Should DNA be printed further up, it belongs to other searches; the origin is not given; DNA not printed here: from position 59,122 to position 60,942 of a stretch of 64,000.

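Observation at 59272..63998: Sigma-54 two-component module with a candidate sigma-54 promoter in front of a cysteine-punctuated helical secreted protein and a giant T9SS cargo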

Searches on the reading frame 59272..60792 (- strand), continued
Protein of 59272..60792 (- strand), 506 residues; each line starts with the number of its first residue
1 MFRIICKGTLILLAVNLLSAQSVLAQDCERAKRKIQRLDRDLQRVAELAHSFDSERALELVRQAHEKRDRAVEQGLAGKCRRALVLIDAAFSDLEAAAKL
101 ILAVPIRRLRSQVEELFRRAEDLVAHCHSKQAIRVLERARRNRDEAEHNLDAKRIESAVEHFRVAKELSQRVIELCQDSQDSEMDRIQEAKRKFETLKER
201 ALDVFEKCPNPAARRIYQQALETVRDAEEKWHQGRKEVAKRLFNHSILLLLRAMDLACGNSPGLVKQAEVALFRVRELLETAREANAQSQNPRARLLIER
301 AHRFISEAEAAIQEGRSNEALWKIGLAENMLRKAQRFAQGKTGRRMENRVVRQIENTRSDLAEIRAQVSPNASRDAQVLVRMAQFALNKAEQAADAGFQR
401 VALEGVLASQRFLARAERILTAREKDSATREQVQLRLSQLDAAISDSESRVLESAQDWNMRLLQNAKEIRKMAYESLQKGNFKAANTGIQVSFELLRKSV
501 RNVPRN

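Call 35: fold_search(model_id=the predicted structure, library=pdb)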
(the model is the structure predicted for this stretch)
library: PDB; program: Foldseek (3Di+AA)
matches with E <= 10: 66; with E <= 0.001: 0
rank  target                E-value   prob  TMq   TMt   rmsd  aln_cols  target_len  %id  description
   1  7unh_A                1.1e-01  0.90  0.12  0.24  22.1       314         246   15  De novo designed chlorophyll dimer protein in apo state, SP2 (released 2023-04-19)
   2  7udm_A                1.1e-01  0.30  0.09  0.15  34.1       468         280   12  Crystal structure of designed helical repeat protein RPB_PLP1_R6 in alternative conformation 1 (with peptide) (released 2023-03-22)
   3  7uni_B                1.2e-01  0.90  0.13  0.24  21.6       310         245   14  De novo designed chlorophyll dimer protein with Zn pheophorbide a methyl ester, SP2-ZnPPaM (released 2023-04-19)
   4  7uni_A                1.5e-01  0.85  0.13  0.24  21.6       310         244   14  De novo designed chlorophyll dimer protein with Zn pheophorbide a methyl ester, SP2-ZnPPaM (released 2023-04-19)
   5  7uni_C                1.9e-01  0.77  0.14  0.28  18.9       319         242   16  De novo designed chlorophyll dimer protein with Zn pheophorbide a methyl ester, SP2-ZnPPaM (released 2023-04-19)
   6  8e1e_A                3.0e-01  0.30  0.11  0.20  17.3       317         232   16  Scaffolding protein functional sites using deep learning (released 2023-08-16)
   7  7udl_A                3.2e-01  0.33  0.11  0.19  29.8       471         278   11  Crystal structure of designed helical repeat protein RPB_PLP1_R6 bound to PLPx6 peptide (released 2023-03-22)
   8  7udm_B                3.2e-01  0.18  0.09  0.15  33.3       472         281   12  Crystal structure of designed helical repeat protein RPB_PLP1_R6 in alternative conformation 1 (with peptide) (released 2023-03-22)
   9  7rmx                  5.9e-01  0.30  0.11  0.22  18.4       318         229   13  Structure of De Novo designed tunable symmetric protein pockets (released 2022-08-03)
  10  7udn_A                5.9e-01  0.14  0.09  0.15  33.9       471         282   12  Crystal structure of designed helical repeat protein RPB_PLP1_R6 in alternative conformation 2 (released 2023-03-22)
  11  9lm8                  6.2e-01  0.13  0.13  0.16  22.6       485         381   17  Crystal structure of bvFP-Pfr21 (released 2026-01-28)
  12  5a60                  7.4e-01  0.15  0.10  0.12  17.1       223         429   17  Crystal structure of full-length E. coli ygiF in complex with tripolyphosphate and two magnesium ions (released 2015-08-05)
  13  6o3e_A                8.8e-01  0.12  0.16  0.15  30.0       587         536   12  mouse aE-catenin 82-883 (released 2019-11-13)
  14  7unh_B                1.0e+00  0.41  0.13  0.25  23.0       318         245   14  De novo designed chlorophyll dimer protein in apo state, SP2 (released 2023-04-19)
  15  7rmy                  1.0e+00  0.33  0.13  0.24  22.4       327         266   12  De Novo designed tunable protein pockets, D_3-337 (released 2022-08-03)
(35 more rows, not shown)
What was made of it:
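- Tried and rejected: Foldseek against the PDB gives nothing at E <= 0.001 (call 35).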

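Call 51: search_protein_families(library=ncbifam, proteins=[window:59272-60792:-], max_evalue=0.01)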
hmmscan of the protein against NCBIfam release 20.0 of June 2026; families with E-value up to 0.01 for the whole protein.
window:59272-60792:- (506 aa): 0 families

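Call 65: search_solved_structures(query=A1, max_evalue=1)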
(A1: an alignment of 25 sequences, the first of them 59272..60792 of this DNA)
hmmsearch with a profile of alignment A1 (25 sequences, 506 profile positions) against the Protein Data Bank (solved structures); distinct sequences matched with E-value up to 1: 10.
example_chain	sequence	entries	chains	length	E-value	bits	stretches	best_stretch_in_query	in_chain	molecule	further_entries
9qqu_A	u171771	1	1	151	0.0058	18.4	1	138-247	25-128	Stress-induced-phosphoprotein 1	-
2w2u_A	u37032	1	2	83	0.046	15.5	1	126-199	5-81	HYPOTHETICAL P60 KATANIN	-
3u8v_A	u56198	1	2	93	0.062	15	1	440-480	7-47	Metal-binding protein smbP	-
8fjg_A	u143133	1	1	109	0.07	14.9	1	55-118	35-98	H12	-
9iho_Q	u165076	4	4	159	0.18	13.5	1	295-325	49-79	NADH dehydrogenase [ubiquinone] iron-sulfur protein 4, mitochondrial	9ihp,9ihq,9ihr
8upa_A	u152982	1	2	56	0.26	13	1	111-141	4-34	De novo designed IL-6 mimetic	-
2bug_A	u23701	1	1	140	0.5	12.1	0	207-247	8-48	SERINE/THREONINE PROTEIN PHOSPHATASE 5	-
1elr_A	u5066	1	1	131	0.56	11.9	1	138-247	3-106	TPR2A-DOMAIN OF HOP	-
2dl1_A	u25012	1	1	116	0.65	11.7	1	217-287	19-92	Spartin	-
7wkq_A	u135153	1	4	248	0.83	11.3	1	22-145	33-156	halohydrin dehalogenase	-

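Call 70: find_encoding_contigs(protein=P0007, flank=5000, max_places=1)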
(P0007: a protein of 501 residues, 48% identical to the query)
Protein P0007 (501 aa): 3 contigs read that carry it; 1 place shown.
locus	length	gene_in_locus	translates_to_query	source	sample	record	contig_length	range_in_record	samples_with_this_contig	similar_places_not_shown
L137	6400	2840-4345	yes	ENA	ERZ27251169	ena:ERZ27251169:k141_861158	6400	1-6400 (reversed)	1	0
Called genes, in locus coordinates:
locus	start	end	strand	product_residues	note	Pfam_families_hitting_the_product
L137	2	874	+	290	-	?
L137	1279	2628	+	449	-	PF00072:Response_reg, PF00158:Sigma54_activat, PF14532:Sigma54_activ_2, PF25601:AAA_lid_14, PF02954:HTH_8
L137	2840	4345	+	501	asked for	-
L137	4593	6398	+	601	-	PF10670:DUF4198 (faint), PF13620:CarboxypepD_reg (weak), PF17210:SdrD_B (faint), PF17802:SpaA (faint), PF22904:NOMO1-like_2nd (faint), PF13620:CarboxypepD_reg (weak), PF13620:CarboxypepD_reg, PF13715:CarbopepD_reg_2 (weak), +4 more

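Call 71: find_encoding_contigs(protein=P0009, flank=5000, max_places=1)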
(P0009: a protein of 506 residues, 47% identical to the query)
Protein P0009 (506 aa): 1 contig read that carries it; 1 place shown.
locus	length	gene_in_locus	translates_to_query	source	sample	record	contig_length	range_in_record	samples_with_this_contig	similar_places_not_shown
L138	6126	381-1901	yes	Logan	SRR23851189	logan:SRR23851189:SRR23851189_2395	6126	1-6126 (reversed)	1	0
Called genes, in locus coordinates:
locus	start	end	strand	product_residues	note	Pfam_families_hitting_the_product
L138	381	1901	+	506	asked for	PF04212:MIT (faint)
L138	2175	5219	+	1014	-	PF02368:Big_2 (faint), PF18962:Por_Secre_tail (faint), PF13620:CarboxypepD_reg, PF13620:CarboxypepD_reg, PF13715:CarbopepD_reg_2 (weak), PF13620:CarboxypepD_reg, PF13715:CarbopepD_reg_2, PF13860:FlgD_ig, +8 more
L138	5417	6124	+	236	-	?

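Call 72: find_encoding_contigs(protein=P0021, flank=5000, max_places=1)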
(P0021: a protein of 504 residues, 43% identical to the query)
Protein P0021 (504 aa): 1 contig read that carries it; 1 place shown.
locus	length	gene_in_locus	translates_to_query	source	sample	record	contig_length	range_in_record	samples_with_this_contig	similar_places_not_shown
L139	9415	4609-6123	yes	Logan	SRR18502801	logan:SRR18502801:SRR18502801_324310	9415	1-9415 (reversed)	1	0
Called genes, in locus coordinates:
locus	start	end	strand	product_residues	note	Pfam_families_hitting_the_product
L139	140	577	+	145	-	PF04343:DUF488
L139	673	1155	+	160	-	PF05991:NYN_YacP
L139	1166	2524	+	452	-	PF00512:HisKA, PF02518:HATPase_c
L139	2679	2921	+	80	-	PF04255:DUF433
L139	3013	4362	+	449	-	PF00072:Response_reg, PF00158:Sigma54_activat, PF14532:Sigma54_activ_2, PF07728:AAA_5 (weak), PF25601:AAA_lid_14, PF02954:HTH_8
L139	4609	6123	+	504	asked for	-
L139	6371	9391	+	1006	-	PF02368:Big_2 (faint), PF17210:SdrD_B (faint), PF13620:CarboxypepD_reg (weak), PF13620:CarboxypepD_reg, PF13715:CarbopepD_reg_2 (weak), PF13620:CarboxypepD_reg, PF13715:CarbopepD_reg_2 (weak), PF13860:FlgD_ig, +7 more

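Call 73: find_encoding_contigs(protein=P0024, flank=5000, max_places=1)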
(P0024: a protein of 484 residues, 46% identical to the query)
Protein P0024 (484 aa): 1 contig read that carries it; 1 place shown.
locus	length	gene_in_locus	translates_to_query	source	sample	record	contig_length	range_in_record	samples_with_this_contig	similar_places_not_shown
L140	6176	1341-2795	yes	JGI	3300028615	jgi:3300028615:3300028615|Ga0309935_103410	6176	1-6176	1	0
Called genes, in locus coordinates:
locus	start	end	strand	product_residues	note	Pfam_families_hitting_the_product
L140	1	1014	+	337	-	?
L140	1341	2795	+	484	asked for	-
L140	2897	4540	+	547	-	-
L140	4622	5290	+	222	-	-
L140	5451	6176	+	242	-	?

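Call 74: find_encoding_contigs(protein=P0014, flank=6000, max_places=1)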
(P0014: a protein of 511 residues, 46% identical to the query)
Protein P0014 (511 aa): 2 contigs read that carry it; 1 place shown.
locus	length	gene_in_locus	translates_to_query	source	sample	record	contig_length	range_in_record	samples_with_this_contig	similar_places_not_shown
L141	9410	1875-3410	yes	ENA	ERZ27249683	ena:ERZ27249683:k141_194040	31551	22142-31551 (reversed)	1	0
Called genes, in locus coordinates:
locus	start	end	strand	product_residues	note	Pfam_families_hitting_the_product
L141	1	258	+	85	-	?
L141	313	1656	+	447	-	PF00072:Response_reg, PF00158:Sigma54_activat, PF14532:Sigma54_activ_2, PF07728:AAA_5, PF25601:AAA_lid_14, PF02954:HTH_8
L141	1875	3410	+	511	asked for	PF05168:HEPN (faint)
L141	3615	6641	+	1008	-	PF02368:Big_2 (faint), PF10670:DUF4198 (faint), PF13620:CarboxypepD_reg, PF17210:SdrD_B (faint), PF13620:CarboxypepD_reg, PF13620:CarboxypepD_reg, PF13715:CarbopepD_reg_2 (weak), PF13860:FlgD_ig, +9 more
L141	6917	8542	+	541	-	-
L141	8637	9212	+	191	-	-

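Call 86: find_encoding_contigs(protein=P0025, flank=5000, max_places=1)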
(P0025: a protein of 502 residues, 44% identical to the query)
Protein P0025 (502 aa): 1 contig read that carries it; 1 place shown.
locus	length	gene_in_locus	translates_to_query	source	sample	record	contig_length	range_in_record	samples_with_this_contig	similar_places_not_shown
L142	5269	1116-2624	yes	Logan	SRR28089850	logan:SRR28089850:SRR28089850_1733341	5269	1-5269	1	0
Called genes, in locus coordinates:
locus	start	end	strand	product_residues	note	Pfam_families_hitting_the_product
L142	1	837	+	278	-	?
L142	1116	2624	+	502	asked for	-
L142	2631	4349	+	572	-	-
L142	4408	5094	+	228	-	-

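Call 87: find_encoding_contigs(protein=P0020, flank=5000, max_places=1)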
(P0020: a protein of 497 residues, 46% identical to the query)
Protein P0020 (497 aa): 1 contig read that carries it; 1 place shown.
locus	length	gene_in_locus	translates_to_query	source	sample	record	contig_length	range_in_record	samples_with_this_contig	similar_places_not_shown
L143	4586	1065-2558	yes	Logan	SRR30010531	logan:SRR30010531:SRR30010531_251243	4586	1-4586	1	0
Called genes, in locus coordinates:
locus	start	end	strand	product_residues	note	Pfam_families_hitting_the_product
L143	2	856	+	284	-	?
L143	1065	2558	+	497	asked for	-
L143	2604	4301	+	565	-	-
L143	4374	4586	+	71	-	?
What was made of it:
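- The cargo gene comes and goes independently of the helical gene (calls 73, 86, 87).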

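Call 123: search_protein_representatives(alignment_id=A1)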
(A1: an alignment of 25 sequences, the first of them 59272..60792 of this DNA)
Query: 25 sequences, 506 profile positions. Proteins with E-value up to 0.001 (for the whole library): 673; up to 1e-10: 329; up to 1e-30: 136. The best 150 are listed.
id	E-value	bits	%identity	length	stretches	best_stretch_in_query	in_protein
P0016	5.2e-209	711.4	-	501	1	1-505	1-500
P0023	3.6e-208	708.7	-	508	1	1-505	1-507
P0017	1.4e-200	683.6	-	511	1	1-506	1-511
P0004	7.2e-198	674.7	-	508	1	1-505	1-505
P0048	2.7e-182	623.3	-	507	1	5-505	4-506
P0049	4.4e-161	553.3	-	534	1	1-505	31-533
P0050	1.8e-160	551.3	-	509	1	1-504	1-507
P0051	1.4e-151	522.0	-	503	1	5-502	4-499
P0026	3.3e-147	507.5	-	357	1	151-506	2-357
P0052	1.2e-145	502.4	-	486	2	1-291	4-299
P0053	4.7e-145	500.4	-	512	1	1-505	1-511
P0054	9.3e-135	466.5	-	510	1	6-505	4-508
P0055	5.2e-132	457.4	-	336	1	164-504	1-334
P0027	2.5e-131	455.2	-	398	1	1-394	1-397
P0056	1.3e-127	442.9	-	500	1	1-501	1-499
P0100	1.8e-58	214.8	-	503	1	1-505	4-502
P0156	2.3e-35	138.6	-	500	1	10-498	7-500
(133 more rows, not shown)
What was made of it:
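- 59272..60792 (-): 506-aa exported protein: a signal peptide, then six tandem three-helix-bundle repeats of about 80 aa. The family has 673 representatives (call 123).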

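Call 124: find_encoding_contigs(protein=P0100, flank=6000, max_places=2)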
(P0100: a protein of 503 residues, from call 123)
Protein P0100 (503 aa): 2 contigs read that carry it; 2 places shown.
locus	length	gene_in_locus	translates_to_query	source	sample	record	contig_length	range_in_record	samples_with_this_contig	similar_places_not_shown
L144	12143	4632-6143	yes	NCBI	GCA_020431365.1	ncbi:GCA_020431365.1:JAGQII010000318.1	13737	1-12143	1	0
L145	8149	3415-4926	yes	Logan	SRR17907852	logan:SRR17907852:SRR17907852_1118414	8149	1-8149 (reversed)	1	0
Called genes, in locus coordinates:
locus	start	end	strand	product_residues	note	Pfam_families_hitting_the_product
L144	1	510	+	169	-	PF03745:DUF309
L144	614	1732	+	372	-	PF03096:Ndr, PF00561:Abhydrolase_1, PF12697:Abhydrolase_6, PF12146:Hydrolase_4 (weak), PF00561:Abhydrolase_1 (weak)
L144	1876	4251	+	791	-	-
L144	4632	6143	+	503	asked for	-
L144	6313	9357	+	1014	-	PF02368:Big_2 (faint), PF10670:DUF4198 (faint), PF22904:NOMO1-like_2nd (faint), PF09430:EMC7_beta-sandw (faint), PF13620:CarboxypepD_reg, PF13620:CarboxypepD_reg, PF13860:FlgD_ig (weak), PF18962:Por_Secre_tail (weak), +6 more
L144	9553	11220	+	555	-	-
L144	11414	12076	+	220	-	-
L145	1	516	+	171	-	?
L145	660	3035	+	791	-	-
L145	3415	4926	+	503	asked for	-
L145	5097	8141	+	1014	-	PF02368:Big_2 (faint), PF10670:DUF4198 (faint), PF22904:NOMO1-like_2nd (faint), PF09430:EMC7_beta-sandw (faint), PF13620:CarboxypepD_reg, PF13620:CarboxypepD_reg, PF13860:FlgD_ig (weak), PF18962:Por_Secre_tail (weak), +6 more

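Call 125: find_encoding_contigs(protein=P0156, flank=6000, max_places=2)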
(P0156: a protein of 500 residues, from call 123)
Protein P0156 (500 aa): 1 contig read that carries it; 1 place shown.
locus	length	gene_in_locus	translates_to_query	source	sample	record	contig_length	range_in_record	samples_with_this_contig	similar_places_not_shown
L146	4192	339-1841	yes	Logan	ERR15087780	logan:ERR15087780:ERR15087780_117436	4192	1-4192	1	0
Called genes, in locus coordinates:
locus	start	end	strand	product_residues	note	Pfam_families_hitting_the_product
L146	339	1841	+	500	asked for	-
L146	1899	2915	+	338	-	-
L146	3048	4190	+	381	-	?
